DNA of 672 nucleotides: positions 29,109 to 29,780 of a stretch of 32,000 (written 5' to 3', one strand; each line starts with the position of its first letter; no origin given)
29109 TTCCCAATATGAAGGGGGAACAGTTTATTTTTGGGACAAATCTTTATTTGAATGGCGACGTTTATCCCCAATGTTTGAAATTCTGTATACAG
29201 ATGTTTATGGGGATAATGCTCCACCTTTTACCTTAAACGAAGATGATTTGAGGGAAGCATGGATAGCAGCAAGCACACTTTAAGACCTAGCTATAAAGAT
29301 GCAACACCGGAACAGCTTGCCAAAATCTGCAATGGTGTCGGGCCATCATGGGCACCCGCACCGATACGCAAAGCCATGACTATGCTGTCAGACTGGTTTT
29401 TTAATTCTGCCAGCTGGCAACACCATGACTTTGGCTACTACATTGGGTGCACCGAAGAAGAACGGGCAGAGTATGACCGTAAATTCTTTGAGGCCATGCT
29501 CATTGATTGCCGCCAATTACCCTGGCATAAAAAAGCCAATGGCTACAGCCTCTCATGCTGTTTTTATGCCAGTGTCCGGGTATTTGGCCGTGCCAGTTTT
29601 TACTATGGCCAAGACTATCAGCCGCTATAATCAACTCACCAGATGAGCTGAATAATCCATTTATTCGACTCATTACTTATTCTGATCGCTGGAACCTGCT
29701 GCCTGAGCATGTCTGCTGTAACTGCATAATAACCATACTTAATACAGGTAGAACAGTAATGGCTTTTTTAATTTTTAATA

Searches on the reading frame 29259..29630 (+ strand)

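Call 44: search_protein_families(library=phrogs, proteins=[window:29259-29630:+])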
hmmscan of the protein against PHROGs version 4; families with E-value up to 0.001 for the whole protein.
window:29259-29630:+ (123 aa): 1 family
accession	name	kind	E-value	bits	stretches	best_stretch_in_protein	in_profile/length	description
phrog_6098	-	unknown function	0.00023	22.5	1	50-112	18-69/78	-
